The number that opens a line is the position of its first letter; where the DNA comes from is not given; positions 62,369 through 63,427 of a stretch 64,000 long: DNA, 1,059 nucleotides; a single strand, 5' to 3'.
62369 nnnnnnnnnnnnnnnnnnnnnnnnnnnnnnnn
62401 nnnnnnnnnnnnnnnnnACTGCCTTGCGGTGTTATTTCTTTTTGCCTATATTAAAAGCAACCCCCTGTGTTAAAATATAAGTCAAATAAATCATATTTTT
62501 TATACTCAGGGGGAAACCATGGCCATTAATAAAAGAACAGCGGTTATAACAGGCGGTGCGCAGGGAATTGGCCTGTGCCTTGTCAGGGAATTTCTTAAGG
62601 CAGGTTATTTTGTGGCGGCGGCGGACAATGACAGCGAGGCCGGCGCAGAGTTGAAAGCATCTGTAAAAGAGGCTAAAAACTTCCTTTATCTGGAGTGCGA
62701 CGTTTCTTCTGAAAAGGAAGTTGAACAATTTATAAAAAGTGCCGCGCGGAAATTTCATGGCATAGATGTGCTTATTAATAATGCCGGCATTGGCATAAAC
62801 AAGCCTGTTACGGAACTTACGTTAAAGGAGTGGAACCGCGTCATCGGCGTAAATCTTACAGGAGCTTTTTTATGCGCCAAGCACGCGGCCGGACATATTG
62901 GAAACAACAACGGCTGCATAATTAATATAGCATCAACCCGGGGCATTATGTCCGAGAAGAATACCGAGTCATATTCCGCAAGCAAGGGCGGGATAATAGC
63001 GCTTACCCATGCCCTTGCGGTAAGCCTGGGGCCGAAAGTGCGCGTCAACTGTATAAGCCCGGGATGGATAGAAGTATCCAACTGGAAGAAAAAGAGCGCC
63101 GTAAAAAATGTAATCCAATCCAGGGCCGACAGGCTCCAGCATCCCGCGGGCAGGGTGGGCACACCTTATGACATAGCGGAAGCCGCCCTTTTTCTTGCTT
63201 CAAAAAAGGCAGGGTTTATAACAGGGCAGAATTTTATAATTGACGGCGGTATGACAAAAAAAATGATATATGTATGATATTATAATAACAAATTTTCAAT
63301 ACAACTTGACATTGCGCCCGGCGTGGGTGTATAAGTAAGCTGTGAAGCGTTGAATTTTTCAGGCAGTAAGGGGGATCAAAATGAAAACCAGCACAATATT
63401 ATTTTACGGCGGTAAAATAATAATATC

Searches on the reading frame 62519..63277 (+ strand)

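Call 83: search_protein_families(library=ncbifam, proteins=[window:62519-63277:+], max_evalue=0.00001)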
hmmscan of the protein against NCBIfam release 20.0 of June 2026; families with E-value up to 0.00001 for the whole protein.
window:62519-63277:+ (252 aa): 221 families (the best 25 are shown)
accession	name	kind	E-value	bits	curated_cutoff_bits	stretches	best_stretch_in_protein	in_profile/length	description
NF004324.0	PRK05717.1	equivalog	6.4e-74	248.7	384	1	4-251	12-256/258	SDR family oxidoreductase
NF005559.1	PRK07231.1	subfamily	1.4e-64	217.9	215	1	4-246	3-248/249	glucose 1-dehydrogenase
NF004791.0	PRK06138.1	equivalog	4.9e-60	203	312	1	1-246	1-250/252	SDR family oxidoreductase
NF052558.1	MBtsdlDhBudC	equivalog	6.1e-59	199.6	270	1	4-246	2-242/250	meso-2,3-butanediol dehydrogenase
NF009466.0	PRK12826.1-2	subfamily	1.5e-57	194.9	222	1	5-246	3-245/248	3-oxoacyl-ACP reductase FabG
NF004198.0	PRK05653.1-3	equivalog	3.7e-57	193.6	296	1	3-245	5-246/248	3-oxoacyl-ACP reductase FabG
NF005309.0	PRK06841.1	subfamily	2.1e-54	184.7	286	1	3-246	13-253/255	GolD/DthD family dehydrogenase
NF005067.0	PRK06484.1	equivalog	2.5e-54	184.7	713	1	4-246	8-252/524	short chain dehydrogenase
TIGR01830.1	3oxo_ACP_reduc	equivalog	2.8e-54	184.3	297.75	1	8-245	1-238/239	3-oxoacyl-[acyl-carrier-protein] reductase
NF052562.1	RADHDNL4305835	equivalog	3.7e-54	183.8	400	1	4-247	6-251/252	NADP-dependent (R)-specific alcohol dehydrogenase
NF004818.0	PRK06172.1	equivalog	1.4e-53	181.8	336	1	2-246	4-251/253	SDR family oxidoreductase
NF053701.1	CsHdxCHCADhChcB2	equivalog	2.3e-52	178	350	1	4-246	2-243/245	cis-4-hydroxycyclohexanecarboxylate dehydrogenase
NF047923.1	pyridox_DH_SDR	equivalog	4.5e-51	173.7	325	1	4-247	2-242/243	pyridoxal 4-dehydrogenase, SDR-type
NF009093.0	PRK12429.1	subfamily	1.5e-50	171.9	258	1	2-246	2-257/259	3-hydroxybutyrate dehydrogenase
NF006493.1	PRK08936.1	subfamily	6.2e-50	169.9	420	1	3-247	5-252/261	glucose-1-dehydrogenase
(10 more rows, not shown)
